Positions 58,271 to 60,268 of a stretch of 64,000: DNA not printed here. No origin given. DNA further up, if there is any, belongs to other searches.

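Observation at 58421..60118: PMT-family O-mannosyltransferase lacking the MIR-domain loop (bacterial-type architecture) in a eukaryotic gene context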

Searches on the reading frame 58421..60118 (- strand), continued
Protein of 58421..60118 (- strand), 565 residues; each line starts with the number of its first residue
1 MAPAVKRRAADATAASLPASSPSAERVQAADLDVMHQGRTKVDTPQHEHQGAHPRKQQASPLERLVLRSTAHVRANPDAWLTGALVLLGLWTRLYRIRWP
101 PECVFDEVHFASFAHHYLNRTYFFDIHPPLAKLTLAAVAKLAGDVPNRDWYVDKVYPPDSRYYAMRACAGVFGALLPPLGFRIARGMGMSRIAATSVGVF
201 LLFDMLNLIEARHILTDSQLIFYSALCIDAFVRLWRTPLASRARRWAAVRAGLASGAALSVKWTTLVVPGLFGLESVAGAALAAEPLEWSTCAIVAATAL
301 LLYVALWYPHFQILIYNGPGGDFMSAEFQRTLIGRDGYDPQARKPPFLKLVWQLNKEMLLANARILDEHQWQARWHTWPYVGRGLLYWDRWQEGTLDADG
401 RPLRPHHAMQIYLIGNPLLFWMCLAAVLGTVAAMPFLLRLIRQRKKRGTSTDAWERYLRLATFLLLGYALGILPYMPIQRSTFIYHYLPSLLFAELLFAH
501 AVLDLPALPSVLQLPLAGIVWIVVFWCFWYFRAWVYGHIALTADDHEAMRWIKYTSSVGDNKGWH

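Call 51: find_homologous_proteins(query=P0006, max_evalue=1e-40)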
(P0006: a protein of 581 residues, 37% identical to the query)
Query P0006 (581 aa): 415 proteins with E <= 1e-40 among 8000 candidates; the best 120 are listed.
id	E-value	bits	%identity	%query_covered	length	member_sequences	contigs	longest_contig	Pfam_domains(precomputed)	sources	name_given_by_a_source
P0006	0.0e+0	1332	100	100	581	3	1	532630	PF02366.25,PF16192.11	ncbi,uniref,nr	ncbi:Dolichyl-phosphate-mannose--protein mannosyltransferase [Cyanidiococcus yangmingshanensis]|unir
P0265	3.2e-269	913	79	86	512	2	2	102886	PF02366.25,PF16192.11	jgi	jgi:dolichyl-phosphate-mannose-protein mannosyltransferase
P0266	4.3e-236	803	63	100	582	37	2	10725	PF02366.25,PF16192.11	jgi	-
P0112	2.9e-186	639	55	94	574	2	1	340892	PF02366.25,PF16192.11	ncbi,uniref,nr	ncbi:hypothetical protein CDCA_CDCA14G3825 [Cyanidium caldarium]|uniref:Dolichyl-phosphate-mannose--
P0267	3.6e-120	420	42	95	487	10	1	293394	PF02366.25,PF16192.11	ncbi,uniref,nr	ncbi:hypothetical protein GAYE_SCF05G2672 [Galdieria yellowstonensis]|uniref:Dolichyl-phosphate-mann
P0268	9.8e-119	416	42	98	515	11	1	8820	PF02366.25,PF16192.11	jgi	-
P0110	4.9e-118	413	44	85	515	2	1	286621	PF02366.25,PF16192.11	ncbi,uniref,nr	ncbi:hypothetical protein GpartN1_g2229.t1 [Galdieria partita]|uniref:Dolichyl-phosphate-mannose--pr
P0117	5.1e-116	407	42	88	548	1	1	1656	PF02366.25,PF16192.11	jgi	-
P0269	3.9e-114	400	44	85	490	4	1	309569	PF02366.25,PF16192.11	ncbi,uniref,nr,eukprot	ncbi:dolichyl-phosphate-mannose-protein mannosyltransferase [Galdieria sulphuraria]|uniref:Dolichyl-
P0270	6.7e-108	380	44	77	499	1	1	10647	PF02366.25,PF16192.11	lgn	-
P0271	1.4e-107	379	42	88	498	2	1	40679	PF02366.25,PF16192.11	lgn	-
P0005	4.3e-107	377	42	88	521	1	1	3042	PF02366.25,PF16192.11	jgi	-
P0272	1.0e-104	369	42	87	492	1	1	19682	PF02366.25,PF16192.11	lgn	-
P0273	1.8e-101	359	42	89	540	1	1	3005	PF02366.25,PF16192.11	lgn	-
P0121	3.4e-101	358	38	89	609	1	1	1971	PF02366.25,PF16192.11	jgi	-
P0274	1.1e-100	356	38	98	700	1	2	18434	PF02366.25,PF16192.11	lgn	-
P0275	2.5e-98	348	43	78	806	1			PF06745.20,PF02366.25,PF08423.18,PF00154.28,PF16192.11,PF13481.13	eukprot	eukprot:jgi/Galph1/6012/GphlegSOOS_G4658.1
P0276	9.5e-98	346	39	83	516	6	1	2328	PF02366.25,PF16192.11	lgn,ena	-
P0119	4.0e-97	344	41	84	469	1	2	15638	PF02366.25,PF16192.11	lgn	-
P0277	4.8e-96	341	39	83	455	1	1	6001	PF02366.25,PF16192.11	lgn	-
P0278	5.1e-95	337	37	93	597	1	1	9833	PF02366.25,PF16192.11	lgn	-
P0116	1.1e-94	336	39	83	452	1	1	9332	PF02366.25,PF16192.11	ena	-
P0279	3.7e-91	325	40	84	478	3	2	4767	PF02366.25,PF16192.11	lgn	-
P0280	1.3e-89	319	39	85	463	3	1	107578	PF02366.25,PF16192.11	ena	-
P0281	3.6e-89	318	39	83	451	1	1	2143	PF02366.25,PF16192.11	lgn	-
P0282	1.8e-88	316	38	85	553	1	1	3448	PF02366.25,PF16192.11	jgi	jgi:dolichyl-phosphate-mannose-protein mannosyltransferase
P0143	4.2e-88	314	40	85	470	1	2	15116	PF02366.25,PF16192.11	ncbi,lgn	-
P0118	1.7e-87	312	39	86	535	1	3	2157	PF02366.25,PF16192.11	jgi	-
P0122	9.0e-87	310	40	88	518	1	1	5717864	PF02366.25,PF16192.11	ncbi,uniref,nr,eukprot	ncbi:Dolichyl-phosphate-mannose--protein mannosyltransferase 4 [Porphyridium purpureum]|uniref:Dolic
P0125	1.7e-86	309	38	86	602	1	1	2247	PF02366.25,PF16192.11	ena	-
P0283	1.0e-85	307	39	80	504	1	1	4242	PF02366.25,PF16192.11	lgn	-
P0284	2.6e-85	305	39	81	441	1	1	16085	PF02366.25,PF16192.11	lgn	-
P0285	2.7e-85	305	38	81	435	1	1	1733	PF02366.25,PF16192.11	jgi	-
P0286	6.7e-85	304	35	97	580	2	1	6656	PF02366.25,PF16192.11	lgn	-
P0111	1.1e-84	303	37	87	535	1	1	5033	PF02366.25,PF16192.11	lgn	-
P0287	1.6e-84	303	39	84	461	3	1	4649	PF02366.25,PF16192.11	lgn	-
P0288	8.0e-84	300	37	90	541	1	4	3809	PF02366.25,PF16192.11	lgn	-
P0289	1.8e-83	299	38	85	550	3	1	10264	PF02366.25,PF16192.11,PF13231.13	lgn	-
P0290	3.6e-83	298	30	96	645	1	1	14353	PF02366.25,PF16192.11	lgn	-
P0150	6.6e-82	294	37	97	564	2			PF02366.25,PF16192.11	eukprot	eukprot:tig00020603_g11835.t1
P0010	2.7e-81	292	37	87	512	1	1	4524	PF02366.25,PF16192.11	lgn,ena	-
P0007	3.6e-81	292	34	94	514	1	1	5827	PF02366.25,PF16192.11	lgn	-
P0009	5.8e-81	291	37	87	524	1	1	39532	PF02366.25,PF16192.11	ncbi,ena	-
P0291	6.8e-81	291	36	88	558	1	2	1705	PF02366.25,PF16192.11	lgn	-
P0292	7.8e-81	290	37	85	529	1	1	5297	PF02366.25,PF16192.11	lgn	-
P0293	1.8e-80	289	39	87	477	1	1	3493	PF02366.25,PF16192.11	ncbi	-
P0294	3.5e-80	288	32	87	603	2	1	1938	PF02366.25,PF16192.11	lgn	-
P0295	1.5e-79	286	34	90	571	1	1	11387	PF02366.25,PF16192.11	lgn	-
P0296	3.1e-79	285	35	94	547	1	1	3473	PF02366.25,PF16192.11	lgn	-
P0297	6.7e-78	281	39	75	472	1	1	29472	PF02366.25,PF16192.11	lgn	-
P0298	8.8e-78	280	35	85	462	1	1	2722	PF02366.25,PF16192.11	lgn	-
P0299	3.1e-77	279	36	96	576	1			PF02366.25,PF16192.11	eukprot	eukprot:tig00000478_g1261.t1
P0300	8.8e-77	277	35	87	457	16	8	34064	PF02366.25,PF16192.11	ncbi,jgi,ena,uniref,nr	ncbi:MAG: hypothetical protein UU54_C0007G0016 [Candidatus Yanofskybacteria bacterium GW2011_GWA2_41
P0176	1.7e-76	276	36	87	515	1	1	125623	PF02366.25,PF16192.11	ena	-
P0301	3.8e-76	275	34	87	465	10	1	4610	PF02366.25,PF16192.11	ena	-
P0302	6.5e-76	274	38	78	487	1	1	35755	PF02366.25,PF16192.11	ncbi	ncbi:unnamed protein product, partial [Agarophyton chilense]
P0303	1.8e-75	273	39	74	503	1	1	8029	PF02366.25,PF16192.11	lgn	-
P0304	2.3e-75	272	38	74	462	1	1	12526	PF02366.25,PF16192.11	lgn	-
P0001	6.3e-75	271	37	85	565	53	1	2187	PF02366.25,PF16192.11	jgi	jgi:dolichyl-phosphate-mannose-protein mannosyltransferase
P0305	3.3e-74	269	37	80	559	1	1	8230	PF02366.25,PF16192.11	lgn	-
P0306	7.1e-74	268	37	80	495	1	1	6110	PF02366.25,PF16192.11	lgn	-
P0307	4.6e-73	265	37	79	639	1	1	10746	PF02366.25,PF16192.11,PF13231.13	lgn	-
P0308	5.7e-73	265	35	85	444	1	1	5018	PF02366.25,PF16192.11,PF13231.13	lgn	-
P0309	7.0e-73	264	36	88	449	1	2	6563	PF02366.25,PF16192.11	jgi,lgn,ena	-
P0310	7.4e-73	264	36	80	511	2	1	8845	PF02366.25,PF16192.11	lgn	-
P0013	2.4e-72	262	34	86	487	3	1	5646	PF02366.25,PF16192.11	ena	-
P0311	5.2e-72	261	36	81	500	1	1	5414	PF02366.25,PF16192.11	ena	-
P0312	6.0e-72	261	37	80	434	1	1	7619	PF02366.25,PF16192.11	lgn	-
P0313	1.2e-71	260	35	87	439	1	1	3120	PF02366.25,PF16192.11,PF13231.13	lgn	-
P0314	1.7e-71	260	32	87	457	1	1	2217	PF02366.25,PF16192.11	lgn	-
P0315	2.8e-71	259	33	87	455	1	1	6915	PF02366.25,PF16192.11,PF13231.13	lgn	-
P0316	3.8e-71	258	37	72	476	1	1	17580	PF02366.25,PF16192.11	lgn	-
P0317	4.4e-71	258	35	88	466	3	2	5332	PF02366.25,PF16192.11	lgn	-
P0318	7.3e-71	258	34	85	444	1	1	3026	PF02366.25,PF16192.11,PF13231.13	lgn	-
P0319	8.8e-71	257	33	87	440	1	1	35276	PF02366.25,PF16192.11,PF13231.13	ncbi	-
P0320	1.4e-70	257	34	85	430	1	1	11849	PF02366.25,PF16192.11,PF13231.13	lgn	-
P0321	1.6e-70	256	35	85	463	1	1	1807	PF02366.25,PF16192.11,PF13231.13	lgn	-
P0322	1.7e-70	256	35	84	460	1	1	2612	PF02366.25,PF16192.11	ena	-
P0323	2.1e-70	256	38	74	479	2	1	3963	PF02366.25,PF16192.11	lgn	-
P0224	2.2e-70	256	35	87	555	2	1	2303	PF02366.25,PF16192.11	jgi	-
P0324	1.1e-69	254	39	72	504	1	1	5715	PF02366.25,PF16192.11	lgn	-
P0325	1.2e-69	254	36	83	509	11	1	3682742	PF02366.25,PF16192.11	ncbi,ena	-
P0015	1.6e-69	253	36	79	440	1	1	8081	PF02366.25,PF16192.11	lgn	-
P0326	2.3e-69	253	34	88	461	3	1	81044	PF02366.25,PF16192.11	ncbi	ncbi:MAG: phospholipid carrier-dependent glycosyltransferase [Patescibacteria group bacterium]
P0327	2.5e-69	252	35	87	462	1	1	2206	PF02366.25,PF16192.11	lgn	-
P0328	3.0e-69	252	35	89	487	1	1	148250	PF02366.25,PF16192.11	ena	-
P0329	3.5e-69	252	36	89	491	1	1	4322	PF02366.25,PF16192.11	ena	-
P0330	5.5e-69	251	35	85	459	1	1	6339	PF02366.25,PF16192.11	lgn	-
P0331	6.0e-69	251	32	91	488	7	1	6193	PF02366.25,PF16192.11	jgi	jgi:dolichyl-phosphate-mannose-protein mannosyltransferase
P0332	6.2e-69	251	39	66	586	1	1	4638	PF02366.25,PF16192.11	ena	-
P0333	1.1e-68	250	43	54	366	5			PF02366.25,PF16192.11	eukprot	eukprot:CAMPEP_0113962522 /NCGR_PEP_ID=MMETSP0011_2-20120614/5971_1 /TAXON_ID=101924 /ORGANISM="Rhod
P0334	1.7e-68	250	35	87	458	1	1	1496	PF02366.25,PF16192.11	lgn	-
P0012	1.9e-68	250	31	95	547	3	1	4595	PF02366.25,PF16192.11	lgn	-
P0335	2.0e-68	250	33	87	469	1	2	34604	PF02366.25,PF16192.11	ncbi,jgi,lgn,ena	-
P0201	2.0e-68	250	33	87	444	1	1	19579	PF02366.25,PF16192.11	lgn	-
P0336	2.3e-68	249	35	91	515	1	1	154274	PF02366.25,PF16192.11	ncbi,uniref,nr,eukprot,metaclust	ncbi:Dolichyl-phosphate-mannose--protein mannosyltransferase, family GT39 [Chondrus crispus]|uniref:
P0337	2.9e-68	249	34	88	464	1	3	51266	PF02366.25,PF16192.11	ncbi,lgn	-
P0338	4.3e-68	248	37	72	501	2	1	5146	PF02366.25,PF16192.11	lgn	-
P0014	4.6e-68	248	34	87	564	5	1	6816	PF02366.25,PF16192.11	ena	-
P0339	4.8e-68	248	39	76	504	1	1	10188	PF02366.25,PF16192.11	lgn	-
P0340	6.6e-68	248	35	83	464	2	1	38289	PF02366.25,PF16192.11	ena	-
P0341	8.3e-68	247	36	73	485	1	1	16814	PF02366.25,PF16192.11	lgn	-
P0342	8.9e-68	247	34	87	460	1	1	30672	PF02366.25,PF16192.11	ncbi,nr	ncbi:MAG TPA: phospholipid carrier-dependent glycosyltransferase [Thermodesulfobacteriota bacterium]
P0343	9.2e-68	247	35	83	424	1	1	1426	PF02366.25,PF16192.11,PF13231.13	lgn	-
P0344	1.6e-67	247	36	87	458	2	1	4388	PF02366.25,PF16192.11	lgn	-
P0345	1.6e-67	247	36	85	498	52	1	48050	PF02366.25,PF16192.11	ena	-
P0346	1.9e-67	246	34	86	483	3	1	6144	PF02366.25,PF16192.11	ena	-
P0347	2.2e-67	246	33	85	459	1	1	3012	PF02366.25,PF16192.11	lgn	-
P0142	2.6e-67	246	35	87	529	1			PF02366.25,PF16192.11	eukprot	eukprot:GFYU01015220.1.p1 GENE.GFYU01015220.1~~GFYU01015220.1.p1 ORF type:complete len:560 (+),score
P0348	3.3e-67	245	35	88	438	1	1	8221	PF02366.25,PF16192.11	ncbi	-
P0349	4.1e-67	245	32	87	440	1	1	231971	PF02366.25,PF16192.11,PF13231.13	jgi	jgi:dolichyl-phosphate-mannose-protein mannosyltransferase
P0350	5.0e-67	245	32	87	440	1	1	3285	PF02366.25,PF16192.11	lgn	-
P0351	5.8e-67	245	33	88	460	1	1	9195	PF02366.25,PF11992.14,PF16192.11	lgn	-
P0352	6.0e-67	245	34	85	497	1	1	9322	PF02366.25,PF16192.11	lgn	-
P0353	6.7e-67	244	33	88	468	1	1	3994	PF02366.25,PF16192.11,PF13231.13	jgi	jgi:dolichyl-phosphate-mannose-protein mannosyltransferase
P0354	7.8e-67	244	33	86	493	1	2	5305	PF02366.25,PF16192.11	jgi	jgi:dolichyl-phosphate-mannose-protein mannosyltransferase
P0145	8.0e-67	244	34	87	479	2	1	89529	PF02366.25,PF16192.11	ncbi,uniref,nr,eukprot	ncbi:Dolichyl-phosphate-mannose--protein mannosyltransferase 2 [Gracilariopsis chorda]|uniref:Dolich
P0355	1.7e-66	243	32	85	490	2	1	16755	PF02366.25,PF16192.11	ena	-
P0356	3.2e-66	242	32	88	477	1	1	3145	PF02366.25,PF16192.11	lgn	-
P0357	3.5e-66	242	34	85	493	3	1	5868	PF02366.25,PF16192.11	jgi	jgi:dolichyl-phosphate-mannose-protein mannosyltransferase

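Call 52: find_encoding_contigs(protein=P0266, flank=6000, max_places=2)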
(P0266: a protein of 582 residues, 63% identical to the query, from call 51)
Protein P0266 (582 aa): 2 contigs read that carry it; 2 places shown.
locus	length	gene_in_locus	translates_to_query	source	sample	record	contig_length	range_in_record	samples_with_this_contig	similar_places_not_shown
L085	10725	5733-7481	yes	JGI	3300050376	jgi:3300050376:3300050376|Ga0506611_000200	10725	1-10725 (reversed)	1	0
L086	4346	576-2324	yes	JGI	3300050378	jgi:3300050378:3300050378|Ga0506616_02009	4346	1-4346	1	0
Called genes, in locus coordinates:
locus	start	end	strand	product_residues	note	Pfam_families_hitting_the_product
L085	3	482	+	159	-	?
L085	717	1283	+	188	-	PF12328:Rpp20 (weak)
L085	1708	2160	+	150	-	-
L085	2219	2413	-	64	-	-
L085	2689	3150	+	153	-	-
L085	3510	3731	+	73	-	-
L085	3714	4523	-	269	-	PF05773:RWD, PF16543:DFRP_C (faint)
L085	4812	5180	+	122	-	-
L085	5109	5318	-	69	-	-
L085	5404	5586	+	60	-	-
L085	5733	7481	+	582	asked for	PF02366:PMT, PF16192:PMT_4TMC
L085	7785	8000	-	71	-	-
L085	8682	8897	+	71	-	-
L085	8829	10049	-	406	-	PF02636:Methyltransf_28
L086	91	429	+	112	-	-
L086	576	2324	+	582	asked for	PF02366:PMT, PF16192:PMT_4TMC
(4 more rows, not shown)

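Call 64: find_encoding_contigs(protein=P0001, flank=3000, max_places=2)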
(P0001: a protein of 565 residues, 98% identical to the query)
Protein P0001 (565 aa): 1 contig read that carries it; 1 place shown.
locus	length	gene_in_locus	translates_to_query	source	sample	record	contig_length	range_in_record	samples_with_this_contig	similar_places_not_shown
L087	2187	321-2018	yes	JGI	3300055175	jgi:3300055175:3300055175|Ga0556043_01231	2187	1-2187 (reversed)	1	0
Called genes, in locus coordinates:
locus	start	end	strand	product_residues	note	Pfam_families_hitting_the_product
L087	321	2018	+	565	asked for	PF02366:PMT, PF16192:PMT_4TMC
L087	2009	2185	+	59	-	?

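Call 71: find_encoding_contigs(protein=P0111, flank=5000, max_places=2)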
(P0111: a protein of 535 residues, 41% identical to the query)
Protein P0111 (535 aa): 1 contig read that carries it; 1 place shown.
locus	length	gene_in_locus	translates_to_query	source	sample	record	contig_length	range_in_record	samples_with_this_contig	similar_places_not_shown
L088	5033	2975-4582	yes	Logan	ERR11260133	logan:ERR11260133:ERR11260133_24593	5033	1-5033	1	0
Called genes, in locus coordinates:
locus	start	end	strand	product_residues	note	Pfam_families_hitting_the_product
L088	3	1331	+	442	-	?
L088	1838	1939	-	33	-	-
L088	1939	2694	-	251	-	PF12705:PDDEXK_1 (weak)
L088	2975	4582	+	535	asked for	PF02366:PMT, PF16192:PMT_4TMC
